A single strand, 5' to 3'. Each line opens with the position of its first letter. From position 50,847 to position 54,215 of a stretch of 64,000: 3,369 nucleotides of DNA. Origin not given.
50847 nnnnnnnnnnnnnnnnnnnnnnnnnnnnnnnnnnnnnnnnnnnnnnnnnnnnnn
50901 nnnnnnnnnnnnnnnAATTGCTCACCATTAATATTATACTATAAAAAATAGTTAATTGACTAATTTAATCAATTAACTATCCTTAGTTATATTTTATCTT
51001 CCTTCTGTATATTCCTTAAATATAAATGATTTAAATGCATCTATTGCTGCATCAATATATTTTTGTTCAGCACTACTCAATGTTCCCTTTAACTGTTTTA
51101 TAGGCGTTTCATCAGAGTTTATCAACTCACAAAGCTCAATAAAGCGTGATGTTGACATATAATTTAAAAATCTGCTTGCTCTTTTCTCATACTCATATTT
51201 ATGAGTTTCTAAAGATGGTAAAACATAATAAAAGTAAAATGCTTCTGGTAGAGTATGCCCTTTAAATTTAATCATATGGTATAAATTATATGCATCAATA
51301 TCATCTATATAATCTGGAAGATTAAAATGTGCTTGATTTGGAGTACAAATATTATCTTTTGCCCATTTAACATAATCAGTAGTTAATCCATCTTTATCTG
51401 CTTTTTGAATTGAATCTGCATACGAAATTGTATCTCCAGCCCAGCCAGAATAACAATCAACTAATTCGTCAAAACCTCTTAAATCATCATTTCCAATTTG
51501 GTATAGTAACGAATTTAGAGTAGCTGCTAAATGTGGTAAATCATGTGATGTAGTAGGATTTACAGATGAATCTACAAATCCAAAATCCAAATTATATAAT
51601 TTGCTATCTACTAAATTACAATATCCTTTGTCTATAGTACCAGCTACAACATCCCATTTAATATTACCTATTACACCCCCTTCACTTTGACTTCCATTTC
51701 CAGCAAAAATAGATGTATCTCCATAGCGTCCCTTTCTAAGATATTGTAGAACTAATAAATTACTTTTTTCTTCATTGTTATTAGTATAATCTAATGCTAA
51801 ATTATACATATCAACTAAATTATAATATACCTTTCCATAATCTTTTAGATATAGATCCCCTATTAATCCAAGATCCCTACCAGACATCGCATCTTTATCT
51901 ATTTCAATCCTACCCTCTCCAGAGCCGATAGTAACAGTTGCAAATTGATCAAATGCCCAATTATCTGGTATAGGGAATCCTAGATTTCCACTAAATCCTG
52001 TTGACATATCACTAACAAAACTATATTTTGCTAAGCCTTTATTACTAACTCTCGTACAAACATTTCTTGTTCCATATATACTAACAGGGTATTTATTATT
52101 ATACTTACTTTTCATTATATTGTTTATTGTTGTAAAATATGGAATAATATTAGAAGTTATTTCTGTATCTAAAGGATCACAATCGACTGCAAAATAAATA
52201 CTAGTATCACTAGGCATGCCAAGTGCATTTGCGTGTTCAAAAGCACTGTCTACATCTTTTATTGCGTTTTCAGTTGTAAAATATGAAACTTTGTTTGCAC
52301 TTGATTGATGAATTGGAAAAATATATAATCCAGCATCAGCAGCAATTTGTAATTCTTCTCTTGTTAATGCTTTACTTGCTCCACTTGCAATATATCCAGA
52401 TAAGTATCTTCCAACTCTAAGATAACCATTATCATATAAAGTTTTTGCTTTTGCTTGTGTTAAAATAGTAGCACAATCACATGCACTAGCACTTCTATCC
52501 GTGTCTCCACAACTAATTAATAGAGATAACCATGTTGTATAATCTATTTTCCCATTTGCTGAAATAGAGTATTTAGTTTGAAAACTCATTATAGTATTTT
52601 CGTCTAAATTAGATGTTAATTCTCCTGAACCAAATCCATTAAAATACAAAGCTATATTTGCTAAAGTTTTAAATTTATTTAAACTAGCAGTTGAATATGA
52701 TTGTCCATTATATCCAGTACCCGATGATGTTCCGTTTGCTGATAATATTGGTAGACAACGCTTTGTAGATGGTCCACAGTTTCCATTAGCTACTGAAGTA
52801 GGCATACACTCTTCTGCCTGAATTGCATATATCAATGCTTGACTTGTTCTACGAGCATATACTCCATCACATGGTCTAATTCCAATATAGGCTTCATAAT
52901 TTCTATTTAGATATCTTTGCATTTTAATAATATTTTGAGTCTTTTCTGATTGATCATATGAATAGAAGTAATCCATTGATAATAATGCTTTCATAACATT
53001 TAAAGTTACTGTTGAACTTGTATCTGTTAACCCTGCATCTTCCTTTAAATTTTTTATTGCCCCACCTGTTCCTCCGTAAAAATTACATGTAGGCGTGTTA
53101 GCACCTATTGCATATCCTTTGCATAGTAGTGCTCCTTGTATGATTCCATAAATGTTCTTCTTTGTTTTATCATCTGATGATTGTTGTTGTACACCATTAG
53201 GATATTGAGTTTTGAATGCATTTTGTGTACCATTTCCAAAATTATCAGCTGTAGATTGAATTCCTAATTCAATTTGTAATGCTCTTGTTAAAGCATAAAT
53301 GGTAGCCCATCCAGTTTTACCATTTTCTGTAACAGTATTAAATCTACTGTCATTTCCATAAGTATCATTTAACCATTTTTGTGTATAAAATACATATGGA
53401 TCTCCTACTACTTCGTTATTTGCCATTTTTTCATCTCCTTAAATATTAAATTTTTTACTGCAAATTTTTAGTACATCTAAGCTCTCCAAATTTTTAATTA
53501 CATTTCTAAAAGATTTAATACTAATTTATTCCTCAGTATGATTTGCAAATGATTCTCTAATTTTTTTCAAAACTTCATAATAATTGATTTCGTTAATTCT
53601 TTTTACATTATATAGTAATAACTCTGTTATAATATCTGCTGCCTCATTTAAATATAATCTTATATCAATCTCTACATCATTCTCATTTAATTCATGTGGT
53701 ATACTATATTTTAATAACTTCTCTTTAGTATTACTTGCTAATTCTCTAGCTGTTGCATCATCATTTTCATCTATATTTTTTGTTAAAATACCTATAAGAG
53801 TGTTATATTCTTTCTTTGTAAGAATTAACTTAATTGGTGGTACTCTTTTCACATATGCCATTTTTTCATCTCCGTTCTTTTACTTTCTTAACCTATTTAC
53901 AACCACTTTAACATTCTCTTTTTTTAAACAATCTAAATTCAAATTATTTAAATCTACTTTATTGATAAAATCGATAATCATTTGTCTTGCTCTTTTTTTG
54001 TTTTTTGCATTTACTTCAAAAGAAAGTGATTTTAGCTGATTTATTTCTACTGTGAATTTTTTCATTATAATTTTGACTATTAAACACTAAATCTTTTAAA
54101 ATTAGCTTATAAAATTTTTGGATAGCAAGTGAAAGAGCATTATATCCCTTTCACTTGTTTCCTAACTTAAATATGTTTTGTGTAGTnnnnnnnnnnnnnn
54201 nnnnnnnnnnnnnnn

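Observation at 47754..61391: Candidate holin-gated polymorphic cell-wall effector / immunity locus with no described counterpart that I know of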

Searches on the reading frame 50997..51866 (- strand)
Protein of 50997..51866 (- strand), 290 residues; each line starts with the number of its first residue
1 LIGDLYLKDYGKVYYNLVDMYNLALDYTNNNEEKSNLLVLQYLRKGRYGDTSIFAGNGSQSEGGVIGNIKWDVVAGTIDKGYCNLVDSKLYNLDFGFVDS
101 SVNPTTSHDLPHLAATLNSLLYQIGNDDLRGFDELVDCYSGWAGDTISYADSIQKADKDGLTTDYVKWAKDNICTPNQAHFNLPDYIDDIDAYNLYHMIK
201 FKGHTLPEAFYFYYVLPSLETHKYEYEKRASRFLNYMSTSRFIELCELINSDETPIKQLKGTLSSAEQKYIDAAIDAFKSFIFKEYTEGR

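Call 44: search_solved_structures(query=A2, max_evalue=10, show_alignments=2)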
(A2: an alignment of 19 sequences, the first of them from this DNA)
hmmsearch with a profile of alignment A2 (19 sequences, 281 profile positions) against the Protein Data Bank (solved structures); distinct sequences matched with E-value up to 10: 1.
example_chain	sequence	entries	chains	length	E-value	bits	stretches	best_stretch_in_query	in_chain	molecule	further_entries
5ukh_A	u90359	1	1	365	0.0047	19.3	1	170-228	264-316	Uncharacterized protein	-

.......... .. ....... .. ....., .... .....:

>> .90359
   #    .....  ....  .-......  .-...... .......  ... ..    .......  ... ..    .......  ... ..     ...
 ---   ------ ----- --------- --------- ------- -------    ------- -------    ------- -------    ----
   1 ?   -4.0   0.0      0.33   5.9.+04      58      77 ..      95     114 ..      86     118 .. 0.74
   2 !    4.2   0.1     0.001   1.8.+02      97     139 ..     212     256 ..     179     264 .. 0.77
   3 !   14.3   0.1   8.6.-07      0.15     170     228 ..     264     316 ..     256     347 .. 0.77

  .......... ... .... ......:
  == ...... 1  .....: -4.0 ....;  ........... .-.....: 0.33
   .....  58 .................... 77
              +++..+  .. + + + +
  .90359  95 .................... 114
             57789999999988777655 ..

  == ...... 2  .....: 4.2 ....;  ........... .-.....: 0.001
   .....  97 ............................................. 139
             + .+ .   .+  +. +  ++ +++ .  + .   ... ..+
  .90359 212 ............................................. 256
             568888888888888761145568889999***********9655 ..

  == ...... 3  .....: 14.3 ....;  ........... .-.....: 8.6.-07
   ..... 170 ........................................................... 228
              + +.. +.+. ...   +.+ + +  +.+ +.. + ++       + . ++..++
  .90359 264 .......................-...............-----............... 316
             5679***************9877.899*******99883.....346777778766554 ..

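Call 53: predict_structure(alignment_id=A4)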
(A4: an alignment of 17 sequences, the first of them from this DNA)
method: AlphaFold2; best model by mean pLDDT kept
length: 290 residues; sequences in the alignment: 17
mean_pLDDT: 87.9   pTM: 0.88
mean pLDDT of the five models: 87.9, 86.3, 85.7, 85.0, 83.9
residues with pLDDT >= 90: 194; 70-90: 65; 50-70: 16; < 50: 15
segments of 3 or more residues with pLDDT < 50: 55-67
pLDDT, mean of each block of 10 residues (from residue 1): 68 95 98 97 83 48 49 86 96 90 88 94 75 82 94 96 96 88 95 97 97 91 92 95 94 83 89 98 95
secondary structure, 60 per line:
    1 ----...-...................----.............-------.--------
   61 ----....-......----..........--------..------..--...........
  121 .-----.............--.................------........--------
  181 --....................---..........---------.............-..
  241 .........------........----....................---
elements in order: H9-27 H32-44 H65-68 H71-75 H80-89 H110-121 H127-139 H142-158 H165-172 H183-202 H206-215 H225-237 H239-249 H256-263 H268-287

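Call 59: fold_search(model_id=the predicted structure, library=pdb)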
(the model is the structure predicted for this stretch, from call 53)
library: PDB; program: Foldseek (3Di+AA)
matches with E <= 10: 112; with E <= 0.001: 0
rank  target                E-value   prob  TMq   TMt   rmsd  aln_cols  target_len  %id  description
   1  5ukh                  1.6e-01  0.69  0.35  0.32  17.9       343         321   12  Structure of TelC from Streptococcus intermedius B196 (released 2017-07-26)
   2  5has_A                1.2e+00  0.07  0.18  0.15  21.0       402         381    9  Crystal structure of the N-terminal DCB-HUS domain of T. terrestris Sec7 (released 2016-01-27)
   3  9hfg                  1.7e+00  0.06  0.11  0.15  22.2       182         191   15  Crystal structure of human TRF1 TRFH domain in complex with compound 14 (released 2025-11-26)
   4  9hfa                  1.7e+00  0.06  0.11  0.15  21.8       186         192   15  Crystal structure of human TRF1 TRFH domain in complex with compound 6 (released 2025-11-26)
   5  9hfc                  1.8e+00  0.06  0.11  0.15  21.7       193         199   14  Crystal structure of human TRF1 TRFH domain in complex with compound 8 (released 2025-11-26)
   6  5xsz                  1.8e+00  0.03  0.12  0.09  30.0       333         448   12  Crystal structure of zebrafish lysophosphatidic acid receptor LPA6 (released 2017-08-16)
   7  9hfb                  1.8e+00  0.06  0.11  0.15  22.2       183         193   14  Crystal structure of human TRF1 TRFH domain in complex with compound 7 (released 2025-11-26)
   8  9hcl                  1.8e+00  0.06  0.11  0.15  22.4       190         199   14  Crystal structure of human TRF1 TRFH domain in complex with compound 12 (released 2025-11-19)
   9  9hf7                  1.8e+00  0.06  0.11  0.15  22.1       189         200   14  Crystal structure of human TRF1 TRFH domain in complex with compound 3 (released 2025-11-26)
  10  5xup_B                1.9e+00  0.06  0.11  0.15  21.0       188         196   13  Crystal structure of TRF1 and TERB1 (released 2017-11-01)
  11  5wir_A                2.0e+00  0.06  0.11  0.15  22.6       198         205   14  Structure of the TRF1-TERB1 interface (released 2017-10-18)
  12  7cz5_R                2.0e+00  0.05  0.14  0.15  17.8       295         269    8  Cryo-EM structure of the human growth hormone-releasing hormone receptor-Gs protein complex (released 2020-11-18)
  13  9hf9                  2.6e+00  0.04  0.11  0.15  21.6       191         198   15  Crystal structure of human TRF1 TRFH domain in complex with compound 5 (released 2025-11-26)
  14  8wwh_R                2.6e+00  0.01  0.11  0.11  23.5       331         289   12  MCHR1-Gi complex,S1 state (released 2024-11-13)
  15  8ybr_A                2.8e+00  0.02  0.14  0.08  20.1       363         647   10  Choline transporter BetT (released 2024-09-04)
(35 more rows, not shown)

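Call 76: find_homologous_proteins(query=A4, max_evalue=0.001)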
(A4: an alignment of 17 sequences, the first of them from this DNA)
Query A4 (17 sequences) (290 aa, profile of the alignment): 28 proteins with E <= 0.001 among 3690 candidates.
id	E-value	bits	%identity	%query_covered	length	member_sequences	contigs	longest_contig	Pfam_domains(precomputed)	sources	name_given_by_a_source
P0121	1.3e-118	413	88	100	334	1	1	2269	PF27189.1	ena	-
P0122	2.8e-92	327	45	99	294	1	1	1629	PF27189.1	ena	-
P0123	2.1e-88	314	41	96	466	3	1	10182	PF27189.1,PF08924.18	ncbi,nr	ncbi:MAG: DUF1906 domain-containing protein, partial [Bacilli bacterium]|nr:DUF1906 domain-containin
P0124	1.8e-76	275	85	67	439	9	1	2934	PF27189.1,PF08924.18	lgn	-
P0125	3.5e-35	140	50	41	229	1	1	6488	PF27189.1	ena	-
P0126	1.2e-21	95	28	88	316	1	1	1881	PF27189.1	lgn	-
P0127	1.8e-21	95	32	64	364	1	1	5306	PF27189.1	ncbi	ncbi:MAG: RHS repeat-associated core domain-containing protein [Eubacteriales bacterium]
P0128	9.3e-21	92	27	58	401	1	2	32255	PF27189.1,PF08924.18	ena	-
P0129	3.0e-19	87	24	88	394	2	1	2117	PF27189.1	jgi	-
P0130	4.9e-19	87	27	64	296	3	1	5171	PF27189.1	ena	-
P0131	2.6e-17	81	28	46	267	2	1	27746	PF27189.1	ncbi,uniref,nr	ncbi:hypothetical protein [Bacillus canaveralius]|uniref:hypothetical protein n=1 Tax=Bacillus canav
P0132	2.9e-15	74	30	66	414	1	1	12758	PF27189.1,PF08924.18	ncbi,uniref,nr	ncbi:glycoside hydrolase domain-containing protein [Bacillus toyonensis]|uniref:glycoside hydrolase 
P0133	5.2e-15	73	27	65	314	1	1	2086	PF27189.1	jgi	jgi:hypothetical protein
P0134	1.6e-13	68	24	87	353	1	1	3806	PF27189.1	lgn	-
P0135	3.2e-13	67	33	44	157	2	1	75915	PF27189.1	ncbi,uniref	ncbi:hypothetical protein Q5794_30160 (plasmid) [Priestia megaterium]|uniref:hypothetical protein n=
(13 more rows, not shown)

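Call 101: search_protein_representatives(alignment_id=A4)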
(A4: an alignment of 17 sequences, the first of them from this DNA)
Query: 17 sequences, 285 profile positions. Proteins with E-value up to 0.001 (for the whole library): 673; up to 1e-10: 267; up to 1e-30: 13. The best 150 are listed.
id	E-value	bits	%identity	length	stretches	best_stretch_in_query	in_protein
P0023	1.6e-93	329.3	-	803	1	2-284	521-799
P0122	9.0e-93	326.8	-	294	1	3-281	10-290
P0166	3.4e-74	265.9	-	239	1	15-249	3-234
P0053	3.0e-70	252.9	-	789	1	11-282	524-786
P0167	1.4e-65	237.6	-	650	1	3-284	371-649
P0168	2.9e-62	226.7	-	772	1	4-279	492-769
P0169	1.4e-58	214.7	-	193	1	89-285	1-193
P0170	8.0e-48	179.3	-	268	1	10-284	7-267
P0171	5.0e-46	173.4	-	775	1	12-283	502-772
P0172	1.9e-44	168.2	-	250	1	102-285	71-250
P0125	1.1e-35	139.5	-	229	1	156-285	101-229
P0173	2.4e-34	135.1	-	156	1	134-285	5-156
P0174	1.8e-32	128.9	-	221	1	53-228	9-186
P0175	9.5e-29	116.7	-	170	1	128-285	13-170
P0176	5.4e-26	107.7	-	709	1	13-209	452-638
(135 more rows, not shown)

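Call 105: search_protein_families(library=pfam, alignment_id=A10, max_evalue=0.0001)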
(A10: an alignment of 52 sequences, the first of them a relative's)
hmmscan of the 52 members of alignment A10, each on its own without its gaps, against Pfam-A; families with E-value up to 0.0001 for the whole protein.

A. member 1, P0167 (650 aa): 2 families
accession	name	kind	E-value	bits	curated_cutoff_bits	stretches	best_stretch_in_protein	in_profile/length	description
PF08924.17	Rv2525c_GlyHyd-like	-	1.4e-46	159.5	27.2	1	177-360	2-196/198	Rv2525c-like, glycoside hydrolase-like domain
PF01471.23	PG_binding_1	-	1.2e-08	35.4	23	0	117-150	24-57/57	Putative peptidoglycan binding domain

B. families by the number of members that match (of 52 scanned): 22 families
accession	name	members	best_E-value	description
PF08924.17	Rv2525c_GlyHyd-like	11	1.5e-51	Rv2525c-like, glycoside hydrolase-like domain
PF14200.12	RicinB_lectin_2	9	1.7e-69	Ricin-type beta-trefoil lectin domain-like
PF01471.23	PG_binding_1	8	3.8e-31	Putative peptidoglycan binding domain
PF02368.24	Big_2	6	1.3e-32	Bacterial Ig-like domain (group 2)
PF24517.2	CBM96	3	4.1e-15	Carbohydrate-binding module family 96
PF05593.20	RHS_repeat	2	5.1e-31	RHS Repeat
PF22359.2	Big-like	2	7.7e-06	Bacterial Ig-like domain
PF19127.6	Choline_bind_3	1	2.6e-30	Choline-binding repeat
PF01473.26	Choline_bind_1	1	1.4e-24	Putative cell wall binding repeat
PF00395.25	SLH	1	7e-21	S-layer homology domain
PF00652.28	Ricin_B_lectin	1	1.6e-16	Ricin-type beta-trefoil lectin domain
PF13229.12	Beta_helix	1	7.5e-14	Right handed beta helix region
PF00041.27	fn3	1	5.7e-13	Fibronectin type III domain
PF13519.12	VWA_2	1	2.5e-11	von Willebrand factor type A domain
PF19085.6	Choline_bind_2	1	7.3e-08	Choline-binding repeat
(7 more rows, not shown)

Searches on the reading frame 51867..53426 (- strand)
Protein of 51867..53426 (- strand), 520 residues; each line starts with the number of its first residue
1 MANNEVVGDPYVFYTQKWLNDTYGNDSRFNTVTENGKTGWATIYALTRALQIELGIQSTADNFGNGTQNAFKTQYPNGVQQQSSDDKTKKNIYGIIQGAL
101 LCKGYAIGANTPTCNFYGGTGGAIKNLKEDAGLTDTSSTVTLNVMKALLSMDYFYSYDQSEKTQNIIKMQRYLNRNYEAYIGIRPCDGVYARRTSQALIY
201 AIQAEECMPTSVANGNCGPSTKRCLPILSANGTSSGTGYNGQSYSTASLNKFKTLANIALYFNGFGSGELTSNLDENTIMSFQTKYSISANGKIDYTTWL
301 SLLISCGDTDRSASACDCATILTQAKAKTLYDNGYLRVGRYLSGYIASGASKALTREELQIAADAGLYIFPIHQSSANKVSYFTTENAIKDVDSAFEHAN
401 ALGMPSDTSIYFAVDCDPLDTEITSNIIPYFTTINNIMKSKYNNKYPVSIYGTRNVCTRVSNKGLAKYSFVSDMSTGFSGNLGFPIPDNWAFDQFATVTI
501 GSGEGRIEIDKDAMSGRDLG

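Call 74: search_solved_structures(query=window:51867-53426:-, max_evalue=0.01)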
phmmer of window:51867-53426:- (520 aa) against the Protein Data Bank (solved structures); distinct sequences matched with E-value up to 0.01: 0.

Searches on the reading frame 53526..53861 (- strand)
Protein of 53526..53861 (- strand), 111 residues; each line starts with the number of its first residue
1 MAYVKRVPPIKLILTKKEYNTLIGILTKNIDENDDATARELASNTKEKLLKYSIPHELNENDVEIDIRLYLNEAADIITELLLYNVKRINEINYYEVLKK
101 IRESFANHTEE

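Call 4: search_protein_families(library=pfam, proteins=[window:53526-53861:-], max_evalue=0.01)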
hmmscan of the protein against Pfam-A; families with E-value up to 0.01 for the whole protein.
window:53526-53861:- (111 aa): 0 families

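Call 21: search_protein_families(library=ncbifam, proteins=[window:53526-53861:-], max_evalue=0.1)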
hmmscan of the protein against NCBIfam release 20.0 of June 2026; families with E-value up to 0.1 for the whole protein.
window:53526-53861:- (111 aa): 0 families

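Call 83: search_protein_families(library=phrogs, proteins=[window:53529-53861:-], max_evalue=0.001)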
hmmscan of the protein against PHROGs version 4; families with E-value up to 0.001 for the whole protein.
window:53529-53861:- (111 aa): 0 families

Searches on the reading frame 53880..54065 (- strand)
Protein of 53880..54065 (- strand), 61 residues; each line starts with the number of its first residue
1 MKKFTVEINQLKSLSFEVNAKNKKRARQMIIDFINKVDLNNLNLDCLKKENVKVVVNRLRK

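Call 4: search_protein_families(library=pfam, proteins=[window:53880-54065:-], max_evalue=0.01)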
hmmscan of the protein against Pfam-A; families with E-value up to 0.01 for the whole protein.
window:53880-54065:- (61 aa): 0 families

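Call 21: search_protein_families(library=ncbifam, proteins=[window:53880-54065:-], max_evalue=0.1)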
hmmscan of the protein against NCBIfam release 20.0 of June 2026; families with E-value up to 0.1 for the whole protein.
window:53880-54065:- (61 aa): 0 families

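Call 83: search_protein_families(library=phrogs, proteins=[window:53883-54065:-], max_evalue=0.001)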
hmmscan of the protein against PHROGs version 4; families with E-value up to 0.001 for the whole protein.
window:53883-54065:- (61 aa): 0 families
